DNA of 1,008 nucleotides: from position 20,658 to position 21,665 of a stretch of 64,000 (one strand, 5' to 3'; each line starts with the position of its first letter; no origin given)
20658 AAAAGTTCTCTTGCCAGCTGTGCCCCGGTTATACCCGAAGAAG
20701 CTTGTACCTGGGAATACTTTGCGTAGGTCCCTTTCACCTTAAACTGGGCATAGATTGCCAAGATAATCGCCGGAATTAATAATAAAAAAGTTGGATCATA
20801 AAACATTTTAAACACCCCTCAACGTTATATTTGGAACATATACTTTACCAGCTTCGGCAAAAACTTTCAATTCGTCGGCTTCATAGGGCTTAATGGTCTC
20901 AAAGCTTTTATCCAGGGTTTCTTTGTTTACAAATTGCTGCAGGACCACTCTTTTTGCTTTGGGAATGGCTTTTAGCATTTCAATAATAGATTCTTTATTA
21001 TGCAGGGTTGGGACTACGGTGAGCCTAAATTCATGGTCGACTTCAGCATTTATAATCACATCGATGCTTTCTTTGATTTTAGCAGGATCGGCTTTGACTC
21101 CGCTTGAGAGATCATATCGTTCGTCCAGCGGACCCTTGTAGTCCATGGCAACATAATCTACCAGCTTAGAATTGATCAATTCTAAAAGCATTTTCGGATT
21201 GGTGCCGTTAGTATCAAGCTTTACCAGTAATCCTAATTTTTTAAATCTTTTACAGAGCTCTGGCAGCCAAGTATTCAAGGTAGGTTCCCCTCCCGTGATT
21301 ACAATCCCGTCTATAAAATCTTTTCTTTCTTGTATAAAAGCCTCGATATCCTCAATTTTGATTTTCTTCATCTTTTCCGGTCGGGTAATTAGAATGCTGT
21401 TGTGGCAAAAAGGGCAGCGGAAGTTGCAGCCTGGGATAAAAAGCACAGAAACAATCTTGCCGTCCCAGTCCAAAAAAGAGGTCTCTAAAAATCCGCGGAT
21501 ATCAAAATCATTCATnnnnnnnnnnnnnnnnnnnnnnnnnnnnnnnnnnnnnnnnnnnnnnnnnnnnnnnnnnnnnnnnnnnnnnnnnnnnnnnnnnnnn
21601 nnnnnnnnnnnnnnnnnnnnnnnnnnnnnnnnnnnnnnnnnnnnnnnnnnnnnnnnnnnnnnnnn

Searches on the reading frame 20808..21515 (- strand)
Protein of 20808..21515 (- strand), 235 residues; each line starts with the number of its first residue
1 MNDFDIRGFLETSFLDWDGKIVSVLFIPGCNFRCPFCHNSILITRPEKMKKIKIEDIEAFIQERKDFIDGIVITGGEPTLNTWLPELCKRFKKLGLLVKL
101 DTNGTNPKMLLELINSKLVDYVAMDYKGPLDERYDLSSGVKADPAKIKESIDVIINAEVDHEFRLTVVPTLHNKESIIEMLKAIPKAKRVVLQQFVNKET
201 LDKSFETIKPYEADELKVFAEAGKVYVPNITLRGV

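Call 49: search_protein_families(library=pfam, proteins=[window:20808-21515:-], max_evalue=0.00001)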
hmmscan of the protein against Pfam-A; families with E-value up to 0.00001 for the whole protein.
window:20808-21515:- (235 aa): 2 families
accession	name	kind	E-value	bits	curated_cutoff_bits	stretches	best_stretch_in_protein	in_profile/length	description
PF04055.27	Radical_SAM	-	3.2e-22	79.9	29.5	1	25-182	2-164/166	Radical SAM superfamily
PF13353.11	Fer4_12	-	1.9e-09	38.4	22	1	22-130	7-117/137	4Fe-4S single cluster domain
